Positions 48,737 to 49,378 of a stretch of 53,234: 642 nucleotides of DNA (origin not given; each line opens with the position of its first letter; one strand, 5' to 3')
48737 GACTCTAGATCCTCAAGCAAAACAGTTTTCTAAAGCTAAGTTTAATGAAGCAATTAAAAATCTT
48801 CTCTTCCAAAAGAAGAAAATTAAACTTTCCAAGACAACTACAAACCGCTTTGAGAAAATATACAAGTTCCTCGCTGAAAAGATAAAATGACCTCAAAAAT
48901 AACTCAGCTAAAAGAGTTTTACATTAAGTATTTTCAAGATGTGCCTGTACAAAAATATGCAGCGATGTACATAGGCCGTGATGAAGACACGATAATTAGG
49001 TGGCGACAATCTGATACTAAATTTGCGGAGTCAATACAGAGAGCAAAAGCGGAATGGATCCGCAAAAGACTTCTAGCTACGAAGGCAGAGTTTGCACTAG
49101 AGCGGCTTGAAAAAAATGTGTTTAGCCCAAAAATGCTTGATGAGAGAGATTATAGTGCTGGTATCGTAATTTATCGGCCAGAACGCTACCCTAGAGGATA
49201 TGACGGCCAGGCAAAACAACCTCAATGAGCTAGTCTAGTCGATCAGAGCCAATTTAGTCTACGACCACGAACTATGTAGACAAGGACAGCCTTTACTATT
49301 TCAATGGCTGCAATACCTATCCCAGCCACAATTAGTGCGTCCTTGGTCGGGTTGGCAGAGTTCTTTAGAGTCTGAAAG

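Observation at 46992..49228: OLD-family ATPase-TOPRIM nuclease translationally coupled to a small HTH protein: candidate two-gene defence module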

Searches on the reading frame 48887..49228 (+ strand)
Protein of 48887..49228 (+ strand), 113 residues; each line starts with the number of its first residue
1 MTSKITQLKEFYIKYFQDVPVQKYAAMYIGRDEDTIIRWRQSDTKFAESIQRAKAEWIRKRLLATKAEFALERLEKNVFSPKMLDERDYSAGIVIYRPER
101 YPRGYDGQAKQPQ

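Call 4: search_protein_families(library=pfam, proteins=[window:48887-49228:+], max_evalue=0.01)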
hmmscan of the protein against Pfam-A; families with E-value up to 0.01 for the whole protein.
window:48887-49228:+ (113 aa): 0 families

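Call 5: search_protein_families(library=padloc, proteins=[window:48887-49228:+], max_evalue=0.01)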
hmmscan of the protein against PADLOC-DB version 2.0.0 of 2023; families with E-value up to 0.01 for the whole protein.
window:48887-49228:+ (113 aa): 0 families

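Call 8: search_protein_families(library=ncbifam, proteins=[window:48887-49228:+], max_evalue=1)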
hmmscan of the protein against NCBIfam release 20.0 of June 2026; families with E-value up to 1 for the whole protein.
window:48887-49228:+ (113 aa): 0 families

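Call 9: search_protein_families(library=pfam, proteins=[window:48887-49228:+], max_evalue=10)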
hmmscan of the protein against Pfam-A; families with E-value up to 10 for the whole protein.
window:48887-49228:+ (113 aa): 0 families

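Call 11: find_homologous_proteins(query=window:48887-49228:+, max_evalue=0.001)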
Query window:48887-49228:+ (113 aa): 170 proteins with E <= 0.001 among 171 candidates; the best 120 are listed.
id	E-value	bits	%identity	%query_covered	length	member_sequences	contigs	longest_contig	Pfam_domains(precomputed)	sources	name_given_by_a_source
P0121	2.4e-68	245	100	100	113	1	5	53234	-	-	-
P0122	6.1e-41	157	72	88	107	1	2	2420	-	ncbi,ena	-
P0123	9.9e-38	146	66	91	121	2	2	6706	-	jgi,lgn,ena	-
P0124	1.8e-36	142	66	90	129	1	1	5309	-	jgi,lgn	jgi:hypothetical protein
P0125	8.5e-35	137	60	94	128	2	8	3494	-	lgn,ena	-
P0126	2.0e-34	136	79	71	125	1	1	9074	-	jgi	-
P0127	3.0e-34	135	58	93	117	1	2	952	-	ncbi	-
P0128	5.2e-34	134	76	71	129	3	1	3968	-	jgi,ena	-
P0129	1.2e-33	133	58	90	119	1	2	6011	-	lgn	-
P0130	2.3e-33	132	55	92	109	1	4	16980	-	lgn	-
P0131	3.2e-33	132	72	72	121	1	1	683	-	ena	-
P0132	3.4e-33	132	70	80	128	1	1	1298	-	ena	-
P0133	9.1e-33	130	71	73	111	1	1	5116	-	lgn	-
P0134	1.7e-32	130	77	68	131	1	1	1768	-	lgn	-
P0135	2.4e-32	129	67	76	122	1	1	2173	-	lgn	-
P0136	2.6e-32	129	74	69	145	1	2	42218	-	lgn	-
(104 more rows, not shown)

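Call 12: search_protein_families(library=phrogs, proteins=[window:48887-49228:+], max_evalue=0.1)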
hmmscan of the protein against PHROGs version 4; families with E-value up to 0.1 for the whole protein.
window:48887-49228:+ (113 aa): 4 families
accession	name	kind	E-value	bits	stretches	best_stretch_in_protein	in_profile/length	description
phrog_4044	-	head and packaging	0.00015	22.3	1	10-90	30-112/180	terminase small subunit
phrog_7344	-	head and packaging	0.035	15.3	1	23-74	32-77/161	terminase small subunit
phrog_309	-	head and packaging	0.054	14.5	1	25-56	162-193/319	terminase small subunit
phrog_33798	-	unknown function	0.055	14.9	1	30-62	56-87/101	-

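Call 17: find_related_loci(query=A1, collection=genome_contigs, flank=8000)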
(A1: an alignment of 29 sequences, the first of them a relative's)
Query A1 (113 aa) in genome_contigs; peptide patterns used: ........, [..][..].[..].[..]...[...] (x = any residue, [..] = any of these).
76 stretches matched a pattern; 5 encode a relative of the query (tblastn E <= 1e-3); 5 distinct loci.
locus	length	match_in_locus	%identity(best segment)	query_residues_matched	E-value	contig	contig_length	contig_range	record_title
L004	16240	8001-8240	73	2-81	2e-37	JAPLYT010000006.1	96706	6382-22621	MAG: Candidatus Saccharibacteria bacterium isolate LacPavin_0818_WC45_MAG_44_10 LacPavin_0818_WC45_scaffold_105354, whol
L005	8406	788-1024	71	2-80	1e-36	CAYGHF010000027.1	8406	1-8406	MAG TPA_asm: uncultured Candidatus Saccharimonas sp. isolate ERP113451_co3_278 genome assembly, contig: NODE_7372_length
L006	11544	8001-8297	59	5-104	4e-36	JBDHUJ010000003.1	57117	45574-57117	MAG: Candidatus Saccharimonadales bacterium isolate AS-MICRO-OLR.32 NODE_1448_length_57117_cov_8.521651, whole genome sh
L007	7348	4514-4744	65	4-80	7e-34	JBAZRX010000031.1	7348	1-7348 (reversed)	MAG: Candidatus Paceibacterota bacterium isolate SO_2017_GW1_159 NODE_37996_length_7348_cov_1.233901_OW334_2017, whole g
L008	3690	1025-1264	59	1-80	1e-32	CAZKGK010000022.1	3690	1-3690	MAG TPA_asm: uncultured Candidatus Saccharibacteria bacterium isolate SRP200132_co1_660 genome assembly, contig: NODE_52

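Call 18: find_related_loci(query=A1, collection=metagenome_contigs, flank=8000)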
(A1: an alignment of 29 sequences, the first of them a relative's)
Query A1 (113 aa) in metagenome_contigs; peptide patterns used: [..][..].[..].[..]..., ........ (x = any residue, [..] = any of these).
187 stretches matched a pattern; 30 encode a relative of the query (tblastn E <= 1e-3); 30 distinct loci.
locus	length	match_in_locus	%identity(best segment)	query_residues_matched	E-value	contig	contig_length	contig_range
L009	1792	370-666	72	4-102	8e-47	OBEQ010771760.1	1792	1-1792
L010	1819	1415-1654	76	3-82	6e-39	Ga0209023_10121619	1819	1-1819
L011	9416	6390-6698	58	5-106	1e-37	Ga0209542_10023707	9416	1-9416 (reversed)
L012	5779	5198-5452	67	1-84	1e-35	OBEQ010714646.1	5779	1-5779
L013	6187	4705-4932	74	5-80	1e-34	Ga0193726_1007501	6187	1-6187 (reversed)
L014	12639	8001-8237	73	2-80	4e-34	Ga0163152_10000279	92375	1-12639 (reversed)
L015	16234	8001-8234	67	3-80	5e-34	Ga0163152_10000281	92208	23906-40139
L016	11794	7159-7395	73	2-80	4e-34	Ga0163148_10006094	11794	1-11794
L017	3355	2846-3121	62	4-93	3e-33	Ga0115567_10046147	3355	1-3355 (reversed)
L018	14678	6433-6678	62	1-82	3e-33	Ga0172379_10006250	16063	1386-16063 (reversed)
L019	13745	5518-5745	66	5-80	2e-32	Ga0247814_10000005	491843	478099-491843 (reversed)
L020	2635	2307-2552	66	2-83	2e-31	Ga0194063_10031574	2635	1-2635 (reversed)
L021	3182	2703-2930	64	5-80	1e-31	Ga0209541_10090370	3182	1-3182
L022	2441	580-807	64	5-80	1e-31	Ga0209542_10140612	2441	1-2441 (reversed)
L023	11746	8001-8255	59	2-86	8e-31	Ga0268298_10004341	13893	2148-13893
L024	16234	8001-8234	58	3-80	1e-30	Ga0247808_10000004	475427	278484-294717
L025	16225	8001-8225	61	5-79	2e-30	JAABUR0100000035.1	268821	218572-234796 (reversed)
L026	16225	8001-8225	65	5-79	1e-29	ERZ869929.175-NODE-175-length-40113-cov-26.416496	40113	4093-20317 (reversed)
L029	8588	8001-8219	56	7-79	4e-27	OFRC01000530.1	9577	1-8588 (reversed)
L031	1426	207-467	48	9-95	1e-23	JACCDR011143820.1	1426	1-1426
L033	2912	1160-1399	53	3-82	2e-22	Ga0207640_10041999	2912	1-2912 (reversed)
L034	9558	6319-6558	44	4-82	3e-20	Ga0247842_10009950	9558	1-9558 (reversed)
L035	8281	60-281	50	12-82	3e-20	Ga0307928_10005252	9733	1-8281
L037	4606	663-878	46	12-80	2e-17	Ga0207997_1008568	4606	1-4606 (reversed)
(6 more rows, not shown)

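Call 19: find_related_loci(query=A1, collection=viral_contigs, flank=8000)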
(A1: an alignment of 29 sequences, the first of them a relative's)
Query A1 (113 aa) in viral_contigs; peptide patterns used: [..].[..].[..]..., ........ (x = any residue, [..] = any of these).
21 stretches matched a pattern; 8 encode a relative of the query (tblastn E <= 1e-3); 7 distinct loci.
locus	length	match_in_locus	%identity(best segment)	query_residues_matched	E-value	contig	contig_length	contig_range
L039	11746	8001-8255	59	2-86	3e-31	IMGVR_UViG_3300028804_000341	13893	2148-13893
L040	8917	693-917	65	5-79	5e-30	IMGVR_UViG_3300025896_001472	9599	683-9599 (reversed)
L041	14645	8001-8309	43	5-107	7e-23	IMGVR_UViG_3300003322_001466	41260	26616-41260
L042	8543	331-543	55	9-79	1e-22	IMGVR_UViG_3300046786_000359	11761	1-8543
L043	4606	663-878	46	12-80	9e-18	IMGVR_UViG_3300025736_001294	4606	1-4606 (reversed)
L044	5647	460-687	41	5-80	2e-17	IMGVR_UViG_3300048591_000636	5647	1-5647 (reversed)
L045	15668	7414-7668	59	2-86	3e-31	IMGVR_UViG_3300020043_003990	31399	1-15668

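Call 25: search_protein_families(library=pfam, proteins=[L026:8299-9474:+, L042:611-2146:+, L034:6636-8096:+, L035:349-1878:+, L033:1461-2744:+, L044:862-2079:+, L026:10328-12496:+, L042:2150-4465:+, L035:1908-3401:+, L041:8287-9474:+], max_evalue=0.001)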
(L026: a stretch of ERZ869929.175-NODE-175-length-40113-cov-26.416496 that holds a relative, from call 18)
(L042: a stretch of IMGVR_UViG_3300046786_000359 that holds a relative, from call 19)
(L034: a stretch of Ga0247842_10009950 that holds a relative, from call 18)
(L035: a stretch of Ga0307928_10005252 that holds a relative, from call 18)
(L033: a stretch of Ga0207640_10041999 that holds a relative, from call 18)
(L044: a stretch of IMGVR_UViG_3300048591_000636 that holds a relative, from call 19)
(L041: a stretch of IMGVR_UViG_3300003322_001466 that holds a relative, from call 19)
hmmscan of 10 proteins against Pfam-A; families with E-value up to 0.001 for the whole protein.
L026:8299-9474:+ (391 aa): 3 families
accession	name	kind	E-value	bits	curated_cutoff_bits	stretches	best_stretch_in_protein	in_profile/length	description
PF17288.8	Terminase_3C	-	4.1e-11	43.9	26.7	1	231-351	1-135/155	Terminase RNAseH like domain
PF04466.19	Terminase_3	-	7.3e-09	35.9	23.2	1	20-197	5-197/201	Phage terminase large subunit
PF03237.21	Terminase_6N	-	7e-05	23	22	1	81-214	61-212/215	Terminase large subunit, T4likevirus-type, N-terminal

L042:611-2146:+ (511 aa): 1 family
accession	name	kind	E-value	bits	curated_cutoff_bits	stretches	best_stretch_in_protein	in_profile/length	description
PF17289.8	Terminase_6C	-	1.6e-06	28.6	22.6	1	310-401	2-88/155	Terminase RNaseH-like domain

L034:6636-8096:+ (486 aa): 1 family
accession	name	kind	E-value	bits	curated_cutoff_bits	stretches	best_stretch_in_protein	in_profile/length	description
PF03237.21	Terminase_6N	-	0.00077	19.6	22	0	68-240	3-174/215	Terminase large subunit, T4likevirus-type, N-terminal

L035:349-1878:+ (509 aa): 1 family
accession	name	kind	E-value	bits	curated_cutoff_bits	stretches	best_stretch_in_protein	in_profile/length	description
PF17289.8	Terminase_6C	-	1.2e-05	25.7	22.6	1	333-491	1-154/155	Terminase RNaseH-like domain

L033:1461-2744:+ (427 aa): 3 families
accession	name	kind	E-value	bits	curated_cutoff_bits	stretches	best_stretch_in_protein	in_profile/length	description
PF03237.21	Terminase_6N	-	2.2e-17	63.9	22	1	22-214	2-209/215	Terminase large subunit, T4likevirus-type, N-terminal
PF03354.21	TerL_ATPase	-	0.00013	22.1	23.7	1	20-149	24-162/178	Terminase large subunit, ATPase domain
PF04466.19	Terminase_3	-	0.00069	19.6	23.2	0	17-185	2-180/201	Phage terminase large subunit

L044:862-2079:+ (405 aa): 3 families
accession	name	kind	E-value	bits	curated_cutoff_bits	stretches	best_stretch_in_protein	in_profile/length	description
PF17288.8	Terminase_3C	-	1.9e-17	64.5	26.7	1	231-367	1-154/155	Terminase RNAseH like domain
PF04466.19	Terminase_3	-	2.8e-07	30.7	23.2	1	16-196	2-196/201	Phage terminase large subunit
PF03237.21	Terminase_6N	-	7.5e-05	22.9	22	1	85-211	67-209/215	Terminase large subunit, T4likevirus-type, N-terminal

L026:10328-12496:+ (722 aa): 0 families

L042:2150-4465:+ (771 aa): 3 families
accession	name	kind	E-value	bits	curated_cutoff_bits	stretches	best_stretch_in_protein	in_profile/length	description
PF04860.17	Phage_portal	-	2.6e-59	201.4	39.1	1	66-400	3-321/321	Phage portal protein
PF04233.19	Phage_Mu_F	-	2.2e-09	38.4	29.6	1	589-697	3-111/112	Phage Mu protein F like protein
PF06152.16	Phage_min_cap2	-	0.00049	19.6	26.3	0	622-738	194-316/366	Phage minor capsid protein 2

L035:1908-3401:+ (497 aa): 1 family
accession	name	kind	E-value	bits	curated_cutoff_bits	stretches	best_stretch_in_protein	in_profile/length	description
PF05133.19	SPP1_portal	-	1.2e-10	41.4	25.5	1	20-459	9-414/416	Phage portal protein, SPP1 Gp6-like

L041:8287-9474:+ (395 aa): 2 families
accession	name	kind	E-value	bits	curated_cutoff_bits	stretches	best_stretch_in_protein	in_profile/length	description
PF17288.8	Terminase_3C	-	3.2e-16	60.5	26.7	1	233-371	1-154/155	Terminase RNAseH like domain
PF04466.19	Terminase_3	-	1.1e-05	25.6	23.2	1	116-202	100-200/201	Phage terminase large subunit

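Call 28: search_protein_families(library=pfam, proteins=[L006:5338-7968:+, L025:5722-7995:+, L012:3961-5196:+, L024:6223-7827:+, L017:221-2245:+, L017:2246-2764:+, L019:4238-5395:-, L015:7155-7868:+, L007:3662-4321:+], max_evalue=0.001)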
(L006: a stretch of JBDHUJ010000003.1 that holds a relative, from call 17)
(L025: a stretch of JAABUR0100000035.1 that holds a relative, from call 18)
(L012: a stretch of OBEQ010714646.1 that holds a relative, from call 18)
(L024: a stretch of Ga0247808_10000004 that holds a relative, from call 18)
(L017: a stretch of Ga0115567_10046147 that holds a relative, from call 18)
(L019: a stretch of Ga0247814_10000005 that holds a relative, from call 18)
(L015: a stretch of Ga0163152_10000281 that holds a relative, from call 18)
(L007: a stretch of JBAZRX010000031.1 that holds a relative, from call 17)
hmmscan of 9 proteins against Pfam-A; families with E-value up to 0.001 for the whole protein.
L006:5338-7968:+ (876 aa): 2 families
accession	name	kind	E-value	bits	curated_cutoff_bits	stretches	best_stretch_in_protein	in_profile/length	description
PF07693.20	KAP_NTPase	-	2.1e-34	119.5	20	1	20-350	2-288/293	KAP family P-loop domain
PF25199.1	nSTAND_NTPase5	-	3.8e-06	27.2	34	0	4-74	6-74/145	Novel STAND NTPase 5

L025:5722-7995:+ (757 aa): 2 families
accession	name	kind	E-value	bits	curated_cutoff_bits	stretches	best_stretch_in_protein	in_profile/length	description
PF20720.3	nSTAND3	-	3.1e-53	180.1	27.2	1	174-332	1-155/155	Novel STAND NTPase 3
PF04471.18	Mrr_cat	-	1.5e-07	32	21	1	6-72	2-70/115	Restriction endonuclease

L012:3961-5196:+ (411 aa): 1 family
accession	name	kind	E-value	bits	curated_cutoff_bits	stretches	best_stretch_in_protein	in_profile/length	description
PF04326.19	SLFN_AlbA_2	-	1.1e-11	45.7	25.3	1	26-141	1-117/118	Schlafen, AlbA_2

L024:6223-7827:+ (534 aa): 2 families
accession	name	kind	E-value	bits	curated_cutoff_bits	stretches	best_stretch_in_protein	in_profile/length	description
PF04024.17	PspC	-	2.7e-17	62.7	25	1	101-158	1-57/58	PspC domain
PF10988.14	DUF2807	-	1.6e-05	25.2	24.2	1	354-476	50-167/181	Putative auto-transporter adhesin, head GIN domain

L017:221-2245:+ (674 aa): 2 families
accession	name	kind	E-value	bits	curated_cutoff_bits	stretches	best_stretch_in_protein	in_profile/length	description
PF00270.35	DEAD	-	3e-10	40.5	26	1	5-71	93-157/167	DEAD/DEAH box helicase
PF00271.37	Helicase_C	-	7.7e-08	33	23.5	1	222-308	31-109/110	Helicase conserved C-terminal domain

L017:2246-2764:+ (172 aa): 0 families

L019:4238-5395:- (385 aa): 0 families

L015:7155-7868:+ (237 aa): 0 families

L007:3662-4321:+ (219 aa): 0 families

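Call 29: search_protein_families(library=pfam, proteins=[L004:7186-7740:-, L005:27-623:-, L008:240-941:-, L010:667-1308:-, L011:5460-6065:-, L014:6905-7531:-, L018:5414-6019:-, L033:409-1062:-, L020:1228-2148:-, L006:8364-8915:-], max_evalue=0.01)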
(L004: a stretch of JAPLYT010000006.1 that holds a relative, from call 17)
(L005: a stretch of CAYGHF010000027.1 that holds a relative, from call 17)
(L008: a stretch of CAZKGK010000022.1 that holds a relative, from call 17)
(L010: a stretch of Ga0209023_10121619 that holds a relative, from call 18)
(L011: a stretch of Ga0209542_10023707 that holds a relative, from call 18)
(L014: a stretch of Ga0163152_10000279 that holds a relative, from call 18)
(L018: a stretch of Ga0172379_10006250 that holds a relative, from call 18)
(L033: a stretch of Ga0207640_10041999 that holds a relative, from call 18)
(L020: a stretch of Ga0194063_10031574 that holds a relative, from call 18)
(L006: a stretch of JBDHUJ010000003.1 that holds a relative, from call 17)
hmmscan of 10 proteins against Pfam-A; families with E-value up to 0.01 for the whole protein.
L004:7186-7740:- (184 aa): 1 family
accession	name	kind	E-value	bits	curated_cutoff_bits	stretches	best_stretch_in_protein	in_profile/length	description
PF14083.11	PGDYG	-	2.3e-05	25.1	27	1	62-159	6-101/102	PGDYG protein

L005:27-623:- (198 aa): 1 family
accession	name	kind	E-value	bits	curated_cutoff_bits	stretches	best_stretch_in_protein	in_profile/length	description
PF13274.11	SocA_Panacea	-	8.8e-15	56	25.7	1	34-140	2-109/113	Antitoxin SocA-like, Panacea domain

L008:240-941:- (233 aa): 2 families
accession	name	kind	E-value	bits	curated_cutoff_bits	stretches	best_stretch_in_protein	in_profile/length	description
PF14016.12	DUF4232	-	5.4e-14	52.9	27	1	91-205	1-108/129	Domain of unknown function (DUF4232)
PF04977.20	DivIC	-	0.0036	17.5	28.9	1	20-67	5-52/80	Septum formation initiator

L010:667-1308:- (213 aa): 0 families

L011:5460-6065:- (201 aa): 0 families

L014:6905-7531:- (208 aa): 0 families

L018:5414-6019:- (201 aa): 5 families
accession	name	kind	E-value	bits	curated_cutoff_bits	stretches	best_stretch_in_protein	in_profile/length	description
PF13207.12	AAA_17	-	1.7e-07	32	27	1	16-138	1-126/136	AAA domain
PF13238.12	AAA_18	-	4.5e-06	27.6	29.4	1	13-140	1-116/128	AAA domain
PF13671.12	AAA_33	-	3.1e-05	24.7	27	1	12-52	1-41/143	AAA domain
PF00406.28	ADK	-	0.0038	17.8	26.8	1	16-51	2-38/151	Adenylate kinase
PF21448.3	DNMK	-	0.0057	16.7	27.1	0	12-33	2-23/232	Deoxynucleotide monophosphate kinase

L033:409-1062:- (217 aa): 0 families

L020:1228-2148:- (306 aa): 4 families
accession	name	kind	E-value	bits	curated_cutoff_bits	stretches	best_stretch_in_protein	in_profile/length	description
PF01939.22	NucS_C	-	2.8e-14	53.6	24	1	199-279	13-92/124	Endonuclease NucS C-terminal domain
PF12102.13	MrcB_N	-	2.4e-12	47.3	25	1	22-159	33-181/183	MrcB-like, N-terminal domain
PF06250.17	YhcG_C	-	2.8e-09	37.4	32.5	1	177-294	19-140/157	YhcG PDDEXK nuclease domain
PF13588.12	HSDR_N_2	-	0.0009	19.8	25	1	216-259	35-80/110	Type I restriction enzyme R protein N terminus (HSDR_N)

L006:8364-8915:- (183 aa): 0 families

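Call 50: search_protein_families(library=padloc, proteins=[L006:5338-7968:+, L025:5722-7995:+, L012:3961-5196:+, L017:221-2245:+, L017:2246-2764:+, L005:27-623:-, L020:1228-2148:-, L019:4238-5395:-, L007:3662-4321:+], max_evalue=0.00001)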
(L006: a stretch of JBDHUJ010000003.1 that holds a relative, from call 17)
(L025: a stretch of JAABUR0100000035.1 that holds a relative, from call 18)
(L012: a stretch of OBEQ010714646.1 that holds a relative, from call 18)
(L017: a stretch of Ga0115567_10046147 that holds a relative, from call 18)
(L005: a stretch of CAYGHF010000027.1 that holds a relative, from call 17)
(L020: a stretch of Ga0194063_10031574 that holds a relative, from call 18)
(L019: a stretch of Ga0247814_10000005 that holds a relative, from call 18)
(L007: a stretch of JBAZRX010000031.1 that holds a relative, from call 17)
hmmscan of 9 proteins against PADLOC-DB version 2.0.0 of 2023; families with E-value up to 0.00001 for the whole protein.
L006:5338-7968:+ (876 aa): 7 families
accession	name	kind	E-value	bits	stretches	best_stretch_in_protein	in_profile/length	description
PDLC02361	PifA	-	3.9e-24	83.2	1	28-311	30-275/720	PifA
PDLC02209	QatA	-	1.1e-19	68.6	1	34-308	28-300/646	-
PDLC04959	PDC-S20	-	3e-17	61.3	1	36-359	37-332/464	-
PDLC04957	PDC-S20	-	2.3e-13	48.5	1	15-81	6-77/446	-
PDLC04958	PDC-S20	-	2.7e-13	48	1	14-355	3-314/458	-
PDLC02210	QatA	-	1.1e-10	38.6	1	42-304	35-292/593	-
PDLC04956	PDC-S20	-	1.4e-10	39.2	1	44-358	38-325/450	-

L025:5722-7995:+ (757 aa): 3 families
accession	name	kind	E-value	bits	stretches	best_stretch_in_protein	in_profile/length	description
PDLC05079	PDC-S73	-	3e-152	507.1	1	1-550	1-557/752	-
PDLC02400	Aga_TIR-PNTD1-PNTD2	-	2.6e-34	116.5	1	1-161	1-159/639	Class I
PDLC02416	Aga_REase-TIR-PNTD1-PNTD2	-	5.3e-24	82.8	1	1-152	1-139/572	Class I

L012:3961-5196:+ (411 aa): 0 families

L017:221-2245:+ (674 aa): 27 families (the best 25 are shown)
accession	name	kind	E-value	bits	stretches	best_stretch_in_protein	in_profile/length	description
PDLC04531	PDC-M23B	-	1e-107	359.5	1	4-654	399-1036/1060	-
PDLC04530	PDC-M23B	-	2.6e-56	189.2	1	6-621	175-778/828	-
PDLC00192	HamB1|HamB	-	4.8e-52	174.8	1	6-343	364-688/1104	DEAD-box helicase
PDLC00194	HamB1|HamB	-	1.4e-49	166.8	1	5-626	323-948/995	DEAD-box helicase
PDLC00186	HamB1|HamB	-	3.4e-46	155.7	1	5-370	239-587/864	DEAD-box helicase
PDLC00200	HamB2|HamB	-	2.9e-43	146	1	7-626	241-818/865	DEAD-box helicase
PDLC00174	HamB1|HamB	-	2.8e-42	142.6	1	7-320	397-707/1163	DEAD-box helicase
PDLC00187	HamB1|HamB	-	5.1e-42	142.2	1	7-342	232-541/851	DEAD-box helicase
PDLC00176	HamB1|HamB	-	2e-40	136.7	1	5-346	230-541/845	DEAD-box helicase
PDLC00188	HamB1|HamB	-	3.4e-40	136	1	3-329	337-666/1037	DEAD-box helicase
PDLC04532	PDC-M23B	-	2.9e-37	126.1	1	7-316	412-722/817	-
PDLC00190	HamB1|HamB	-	4.3e-33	112.8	1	2-349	231-545/866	DEAD-box helicase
PDLC00185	HamB1|HamB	-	4.4e-32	108.8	1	8-354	231-555/871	DEAD-box helicase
PDLC00178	HamB1|HamB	-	1.2e-31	107.5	2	206-347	548-683/830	DEAD-box helicase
PDLC00175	HamB1|HamB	-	1.3e-31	106.9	1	6-352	321-669/1000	DEAD-box helicase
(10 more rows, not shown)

L017:2246-2764:+ (172 aa): 0 families

L005:27-623:- (198 aa): 0 families

L020:1228-2148:- (306 aa): 9 families
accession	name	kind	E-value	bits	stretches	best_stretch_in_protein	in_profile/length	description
PDLC04824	PDC-S02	-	1.1e-46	157.4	1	145-301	150-306/308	-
PDLC04799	PDC-S02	-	2.4e-38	130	1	142-300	147-305/308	-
PDLC04916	PDC-S11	-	6.5e-11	39.9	1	174-283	20-119/358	-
PDLC04810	PDC-S02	-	1.3e-09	35.7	1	177-288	205-319/355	-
PDLC04803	PDC-S02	-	1.2e-08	32.9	1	177-287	119-232/269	-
PDLC04813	PDC-S02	-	2e-08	32.3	1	178-296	24-146/175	-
PDLC04831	PDC-S02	-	4.3e-08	31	1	179-288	194-306/346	-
PDLC04795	PDC-S02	-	1.9e-07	28.6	1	177-288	205-319/357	-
PDLC04807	PDC-S02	-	9.2e-06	23.1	0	177-283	200-309/351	-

L019:4238-5395:- (385 aa): 0 families

L007:3662-4321:+ (219 aa): 0 families

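Call 53: predict_structure(alignment_id=A1)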
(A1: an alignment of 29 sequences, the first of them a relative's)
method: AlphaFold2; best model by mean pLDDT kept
length: 113 residues; sequences in the alignment: 29
mean_pLDDT: 82.9   pTM: 0.61
mean pLDDT of the five models: 82.9, 81.7, 81.8, 81.4, 81.2
residues with pLDDT >= 90: 73; 70-90: 7; 50-70: 23; < 50: 10
segments of 3 or more residues with pLDDT < 50: 104-113
pLDDT, mean of each block of 10 residues (from residue 1): 89 97 97 97 98 98 98 90 58 54 48 43
secondary structure, 60 per line:
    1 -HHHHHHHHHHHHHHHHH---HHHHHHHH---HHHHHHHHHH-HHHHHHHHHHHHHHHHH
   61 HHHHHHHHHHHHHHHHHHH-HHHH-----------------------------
elements in order: H2-18 H22-29 H33-42 H44-79 H81-84
